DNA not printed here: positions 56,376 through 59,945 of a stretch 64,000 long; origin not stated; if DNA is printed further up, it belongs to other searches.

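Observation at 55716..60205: ~120-nt direct repeats derived from an IS91/ISCR-like transposase remnant bracket a 4.1-kb segment carrying a secreted glycosidase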

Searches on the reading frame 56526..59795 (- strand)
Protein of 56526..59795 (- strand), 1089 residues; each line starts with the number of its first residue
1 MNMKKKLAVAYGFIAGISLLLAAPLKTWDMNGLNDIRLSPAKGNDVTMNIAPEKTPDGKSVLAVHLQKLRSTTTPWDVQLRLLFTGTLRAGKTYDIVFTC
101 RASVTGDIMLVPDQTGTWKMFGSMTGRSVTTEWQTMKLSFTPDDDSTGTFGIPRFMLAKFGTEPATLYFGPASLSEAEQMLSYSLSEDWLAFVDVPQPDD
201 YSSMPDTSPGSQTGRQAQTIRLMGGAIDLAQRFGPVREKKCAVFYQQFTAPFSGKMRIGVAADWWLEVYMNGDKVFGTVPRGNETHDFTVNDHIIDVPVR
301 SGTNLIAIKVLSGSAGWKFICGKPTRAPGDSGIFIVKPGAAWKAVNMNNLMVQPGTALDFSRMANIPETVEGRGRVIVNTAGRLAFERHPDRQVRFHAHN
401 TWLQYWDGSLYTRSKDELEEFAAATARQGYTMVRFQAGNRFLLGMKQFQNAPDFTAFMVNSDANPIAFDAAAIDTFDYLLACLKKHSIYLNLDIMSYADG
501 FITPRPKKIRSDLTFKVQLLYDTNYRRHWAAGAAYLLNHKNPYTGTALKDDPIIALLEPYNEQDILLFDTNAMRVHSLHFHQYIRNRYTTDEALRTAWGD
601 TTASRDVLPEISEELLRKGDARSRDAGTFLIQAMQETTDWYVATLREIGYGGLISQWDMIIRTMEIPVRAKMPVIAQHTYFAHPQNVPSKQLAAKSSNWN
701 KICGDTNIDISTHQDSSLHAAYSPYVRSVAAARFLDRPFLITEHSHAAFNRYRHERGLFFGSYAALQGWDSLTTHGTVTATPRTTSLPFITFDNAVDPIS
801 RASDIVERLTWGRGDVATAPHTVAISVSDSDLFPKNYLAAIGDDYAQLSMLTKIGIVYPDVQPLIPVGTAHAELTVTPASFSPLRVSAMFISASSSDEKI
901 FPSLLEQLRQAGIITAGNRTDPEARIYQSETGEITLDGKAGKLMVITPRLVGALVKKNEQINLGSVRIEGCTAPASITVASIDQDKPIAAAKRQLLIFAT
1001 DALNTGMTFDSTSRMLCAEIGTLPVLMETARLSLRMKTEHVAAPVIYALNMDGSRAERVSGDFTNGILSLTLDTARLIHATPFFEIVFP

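Call 10: search_protein_families(library=pfam, proteins=[window:56526-59795:-], max_evalue=0.01)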
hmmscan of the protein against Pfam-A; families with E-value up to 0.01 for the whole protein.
window:56526-59795:- (1089 aa): 1 family
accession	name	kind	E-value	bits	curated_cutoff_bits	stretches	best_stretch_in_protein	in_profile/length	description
PF02018.23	CBM_4_9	-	0.00065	20.5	25.9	1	71-148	43-125/136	Carbohydrate binding domain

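Call 23: find_homologous_proteins(query=window:56526-59795:-)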
Query window:56526-59795:- (1089 aa): 25 proteins with E <= 0.001 among 8000 candidates.
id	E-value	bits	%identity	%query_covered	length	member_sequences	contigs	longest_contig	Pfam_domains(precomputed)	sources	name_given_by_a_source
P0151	0.0e+0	2502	100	100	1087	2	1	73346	-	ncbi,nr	ncbi:MAG: hypothetical protein HZC28_10760 [Spirochaetes bacterium]|nr:hypothetical protein [Spiroch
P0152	0.0e+0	1126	48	98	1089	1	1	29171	-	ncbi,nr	ncbi:MAG: hypothetical protein J0L75_16160 [Spirochaetes bacterium]|nr:hypothetical protein [Spiroch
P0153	0.0e+0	1107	48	98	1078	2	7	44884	-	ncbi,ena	-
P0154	0.0e+0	1095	47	98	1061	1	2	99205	-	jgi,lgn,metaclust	metaclust:\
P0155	0.0e+0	1090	48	98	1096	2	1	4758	-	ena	-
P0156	0.0e+0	1068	47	98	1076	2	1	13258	-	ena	-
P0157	0.0e+0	1063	44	99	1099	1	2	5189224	PF02018.24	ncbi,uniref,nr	ncbi:carbohydrate binding domain-containing protein [Puniceicoccus vermicola]|uniref:Carbohydrate bi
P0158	8.4e-297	1006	45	100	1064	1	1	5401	-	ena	-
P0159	1.1e-286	972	47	86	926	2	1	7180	-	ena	-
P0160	2.4e-286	971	42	97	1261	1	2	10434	PF02018.24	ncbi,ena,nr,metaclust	ncbi:MAG: hypothetical protein A2096_05510 [Spirochaetes bacterium GWF1_41_5]|nr:MAG: hypothetical p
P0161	4.0e-282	957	42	98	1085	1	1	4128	-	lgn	-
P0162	1.0e-278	946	51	77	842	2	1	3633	-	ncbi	ncbi:MAG: hypothetical protein WCH61_04430, partial [bacterium]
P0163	1.5e-275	935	44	95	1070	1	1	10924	-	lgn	-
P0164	2.3e-272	925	41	98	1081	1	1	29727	-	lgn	-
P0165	6.3e-269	913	41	100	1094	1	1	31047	-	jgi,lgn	-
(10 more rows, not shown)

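Call 24: find_encoding_contigs(protein=P0152, flank=8000, max_places=3)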
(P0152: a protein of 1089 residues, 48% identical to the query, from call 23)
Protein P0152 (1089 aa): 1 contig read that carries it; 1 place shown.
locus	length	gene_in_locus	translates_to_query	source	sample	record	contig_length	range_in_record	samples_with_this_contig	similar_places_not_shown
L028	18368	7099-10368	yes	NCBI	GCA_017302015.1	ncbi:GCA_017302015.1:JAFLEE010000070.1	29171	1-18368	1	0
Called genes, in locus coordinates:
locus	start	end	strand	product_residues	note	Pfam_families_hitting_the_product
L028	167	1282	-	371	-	PF01208:URO-D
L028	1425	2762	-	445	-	PF02056:Glyco_hydro_4, PF11975:Glyco_hydro_4C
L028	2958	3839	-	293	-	PF07883:Cupin_2 (weak), PF12833:HTH_18, PF00165:HTH_AraC (weak)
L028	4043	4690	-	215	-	PF00300:His_Phos_1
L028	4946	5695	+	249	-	PF23023:Anti-Pycsar_Apyc1, PF00753:Lactamase_B (weak), PF12706:Lactamase_B_2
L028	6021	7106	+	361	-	PF00392:GntR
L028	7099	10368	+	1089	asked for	-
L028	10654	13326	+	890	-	PF25788:Ig_Rha78A_N, PF08531:Bac_rhamnosid_N, PF05592:Bac_rhamnosid, PF17389:Bac_rhamnosid6H, PF17390:Bac_rhamnosid_C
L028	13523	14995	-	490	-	PF01547:SBP_bac_1, PF13416:SBP_bac_8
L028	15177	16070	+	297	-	PF12833:HTH_18, PF00165:HTH_AraC (weak)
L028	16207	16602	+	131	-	PF00903:Glyoxalase (weak), PF22677:Ble-like_N (weak)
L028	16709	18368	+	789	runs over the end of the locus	PF07602:DUF1565 (faint), PF22842:Pel9A-like_beta_helix, PF05048:NosD (faint), PF13229:Beta_helix (weak), PF02018:CBM_4_9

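Call 25: find_encoding_contigs(protein=P0153, flank=8000, max_places=3)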
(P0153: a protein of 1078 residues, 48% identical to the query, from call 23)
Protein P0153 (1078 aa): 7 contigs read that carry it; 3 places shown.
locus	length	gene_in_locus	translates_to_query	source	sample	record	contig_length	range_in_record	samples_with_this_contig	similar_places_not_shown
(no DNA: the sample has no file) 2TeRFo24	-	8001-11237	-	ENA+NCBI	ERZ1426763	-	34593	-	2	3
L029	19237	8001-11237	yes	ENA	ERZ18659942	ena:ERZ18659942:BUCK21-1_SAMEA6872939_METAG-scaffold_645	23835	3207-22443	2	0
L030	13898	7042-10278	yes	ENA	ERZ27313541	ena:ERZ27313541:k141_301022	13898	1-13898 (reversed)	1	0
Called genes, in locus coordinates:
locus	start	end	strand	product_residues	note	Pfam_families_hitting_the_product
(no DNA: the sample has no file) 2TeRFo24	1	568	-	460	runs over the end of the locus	PF13173:AAA_14, PF13635:DUF4143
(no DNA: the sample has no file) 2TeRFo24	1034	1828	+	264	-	PF01012:ETF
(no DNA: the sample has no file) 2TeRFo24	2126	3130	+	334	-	PF01012:ETF, PF00766:ETF_alpha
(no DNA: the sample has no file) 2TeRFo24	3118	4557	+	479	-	PF01565:FAD_binding_4, PF02913:FAD-oxidase_C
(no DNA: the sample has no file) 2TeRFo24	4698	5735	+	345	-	PF08240:ADH_N, PF16912:Glu_dehyd_C, PF00107:ADH_zinc_N, PF13602:ADH_zinc_N_2 (weak)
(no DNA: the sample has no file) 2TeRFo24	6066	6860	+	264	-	PF07963:N_methyl (weak)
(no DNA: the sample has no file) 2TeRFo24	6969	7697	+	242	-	PF07589:PEP_exosort_dom (weak)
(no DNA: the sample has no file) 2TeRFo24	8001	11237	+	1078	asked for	-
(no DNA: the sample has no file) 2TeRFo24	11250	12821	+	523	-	PF03747:ADP_ribosyl_GH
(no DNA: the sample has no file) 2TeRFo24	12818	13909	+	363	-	PF00392:GntR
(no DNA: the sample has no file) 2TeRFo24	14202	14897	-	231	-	-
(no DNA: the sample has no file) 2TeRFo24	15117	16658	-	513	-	PF01408:GFO_IDH_MocA (faint), PF21252:Glyco_hydro_109_C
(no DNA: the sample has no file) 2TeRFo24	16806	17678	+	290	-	PF00165:HTH_AraC (faint), PF12833:HTH_18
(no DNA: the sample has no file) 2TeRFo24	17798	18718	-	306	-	PF02311:AraC_binding (weak), PF00165:HTH_AraC (weak), PF12833:HTH_18, PF00165:HTH_AraC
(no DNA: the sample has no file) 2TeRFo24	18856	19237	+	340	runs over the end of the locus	PF01408:GFO_IDH_MocA, PF22725:GFO_IDH_MocA_C3, PF02894:GFO_IDH_MocA_C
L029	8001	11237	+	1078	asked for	-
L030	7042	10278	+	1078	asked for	-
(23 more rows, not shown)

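Call 45: search_solved_structures(query=window:56526-59795:-, max_evalue=1)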
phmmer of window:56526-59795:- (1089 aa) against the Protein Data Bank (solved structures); distinct sequences matched with E-value up to 1: 8.
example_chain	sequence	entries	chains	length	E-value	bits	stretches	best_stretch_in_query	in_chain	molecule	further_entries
1k42_A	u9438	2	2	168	8.4e-08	33.7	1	15-148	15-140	Xylanase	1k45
2y64_A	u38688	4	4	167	8.1e-06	27.1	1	15-148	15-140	XYLANASE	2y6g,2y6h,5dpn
4bj0_A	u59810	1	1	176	9.2e-06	27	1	15-148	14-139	XYLANASE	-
2y6j_A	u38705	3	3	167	1.8e-05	26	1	15-148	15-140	XYLANASE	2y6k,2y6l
3jxs_A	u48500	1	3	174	2.6e-05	25.5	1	15-148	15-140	Xylanase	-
4mgq_A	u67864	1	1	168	0.0074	17.3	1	59-141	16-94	Glycosyl hydrolase family 10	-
1gui_A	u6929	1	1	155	0.02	15.9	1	73-174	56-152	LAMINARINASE 16A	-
2v73_A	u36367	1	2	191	0.32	11.9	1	259-333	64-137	PUTATIVE EXO-ALPHA-SIALIDASE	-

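Call 46: search_protein_families(library=ncbifam, proteins=[window:56526-59795:-], max_evalue=0.1)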
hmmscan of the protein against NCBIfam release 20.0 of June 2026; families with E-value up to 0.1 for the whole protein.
window:56526-59795:- (1089 aa): 0 families

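Call 63: predict_structure(alignment_id=A4)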
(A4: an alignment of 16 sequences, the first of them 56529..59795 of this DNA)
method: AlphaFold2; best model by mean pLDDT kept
length: 1089 residues; sequences in the alignment: 16
mean_pLDDT: 81.8   pTM: 0.74
mean pLDDT of the five models: 81.8, 80.7, 80.6, 79.8, 75.3
residues with pLDDT >= 90: 364; 70-90: 530; 50-70: 157; < 50: 38
segments of 3 or more residues with pLDDT < 50: 1-21, 122-125, 406-408
pLDDT, mean of each block of 10 residues (from residue 1): 40 37 78 89 90 88 92 82 89 85 86 63 60 84 81 86 87 83 81 86 74 68 84 75 91 84 85 83 67 83 91 78 73 82 92 92 69 87 87 86 59 83 90 84 61 53 68 90 93 75 60 73 84 91 94 89 69 86 95 95 92 90 94 89 93 72 79 63 65 78 79 64 56 77 68 79 87 81 75 83 89 85 89 86 79 87 78 87 66 61 91 90 89 88 90 90 93 93 90 95 90 82 93 96 96 95 95 95 96
secondary structure, 60 per line:
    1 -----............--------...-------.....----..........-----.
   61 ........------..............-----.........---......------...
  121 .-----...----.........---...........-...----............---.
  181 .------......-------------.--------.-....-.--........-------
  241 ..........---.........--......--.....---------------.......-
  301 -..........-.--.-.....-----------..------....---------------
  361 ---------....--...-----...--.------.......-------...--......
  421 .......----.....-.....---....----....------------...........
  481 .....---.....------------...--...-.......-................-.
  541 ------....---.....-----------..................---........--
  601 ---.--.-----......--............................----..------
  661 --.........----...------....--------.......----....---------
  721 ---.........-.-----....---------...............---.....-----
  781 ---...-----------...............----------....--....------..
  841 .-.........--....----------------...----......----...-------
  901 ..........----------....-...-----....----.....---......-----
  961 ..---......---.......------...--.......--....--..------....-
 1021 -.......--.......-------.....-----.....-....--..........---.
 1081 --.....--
elements in order (helices of 4 or more, strands of 3 or more residues): H6-17 E26-28 E36-40 E45-54 E60-68 E78-88 E94-102 E106-111 E118-121 E127-129 E134-142 E146-156 E165-176 E188-193 E218-221 E226-228 H229-233 E241-250 E254-262 E265-270 E273-277 E293-299 E302-311 E318-322 E342-345 H370-373 E376-378 E384-386 E396-402 H415-427 E432-436 H438-442 H446-449 H454-457 H470-485 E489-493 H515-521 H523-538 E554-558 H570-587 H591-598 H613-618 H621-648 H663-671 E676-678 E685-688 H697-703 E708-711 H724-732 E740-743 H753-767 E771-775 H798-812 E823-826 H829-832 E839-841 H843-851 E854-857 E874-876 E881-886 E891-893 H901-910 E926-928 E934-937 E942-946 E950-955 E966-971 E975-981 E993-999 E1002-1005 E1016-1019 E1022-1028 E1031-1037 E1045-1049 E1055-1059 E1061-1064 E1067-1073 E1083-1087

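Call 66: fold_search(model_id=the predicted structure, library=pdb)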
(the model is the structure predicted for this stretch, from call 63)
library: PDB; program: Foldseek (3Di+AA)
matches with E <= 10: 1539; with E <= 0.001: 295
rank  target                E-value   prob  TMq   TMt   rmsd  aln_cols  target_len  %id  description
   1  9m0b_A                1.2e-10  1.00  0.20  0.25  25.3      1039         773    9  Crystal structure of alpha-agarase AGA from Catenovulum maritimum (released 2026-03-04)
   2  4bq2_C                1.5e-10  1.00  0.23  0.31  22.1       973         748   10  Structural analysis of an exo-beta-agarase (released 2013-08-14)
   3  9m0b_B                2.5e-10  1.00  0.20  0.24  24.9       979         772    9  Crystal structure of alpha-agarase AGA from Catenovulum maritimum (released 2026-03-04)
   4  4bq4_A                3.7e-10  1.00  0.22  0.31  22.1       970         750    9  Structural analysis of an exo-beta-agarase (released 2013-08-14)
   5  4uoq_A                8.0e-10  1.00  0.28  0.41  17.5       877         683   11  Nucleophile mutant (E324A) of beta-(1,6)-galactosidase from Bifidobacterium animalis subsp. lactis Bl-04 (released 2014-10-22)
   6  4bq2_D                1.5e-09  1.00  0.23  0.32  21.9       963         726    9  Structural analysis of an exo-beta-agarase (released 2013-08-14)
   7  4bq2_B                1.5e-09  1.00  0.22  0.30  23.5       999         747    9  Structural analysis of an exo-beta-agarase (released 2013-08-14)
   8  3k4z_A                1.6e-09  1.00  0.13  0.46  16.7       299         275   14  Crystal Structure of the Cellulosomal CBM4 from Clostridium thermocellum Cellulase CbhA (released 2010-07-28)
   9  5e9a_A                3.0e-09  1.00  0.27  0.41  17.9       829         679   11  Crystal structure analysis of the cold-adamped beta-galactosidase from Rahnella sp. R3 (released 2016-10-26)
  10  4bq2_A                3.2e-09  1.00  0.20  0.28  25.9       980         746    9  Structural analysis of an exo-beta-agarase (released 2013-08-14)
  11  4bq3_C                3.7e-09  1.00  0.20  0.28  26.4       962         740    8  Structural analysis of an exo-beta-agarase (released 2013-08-14)
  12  5z6p_A                4.0e-09  1.00  0.22  0.33  22.9       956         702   10  The crystal structure of an agarase, AgWH50C (released 2019-01-02)
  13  4bq5_A                4.0e-09  1.00  0.22  0.30  22.7       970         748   10  Structural analysis of an exo-beta-agarase (released 2013-08-14)
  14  8gf3                  4.2e-09  1.00  0.22  0.61   7.6       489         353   10  Crystallographic structure from BlMan5_7 (released 2024-04-17)
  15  4bq3_D                4.2e-09  1.00  0.23  0.32  21.5       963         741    9  Structural analysis of an exo-beta-agarase (released 2013-08-14)
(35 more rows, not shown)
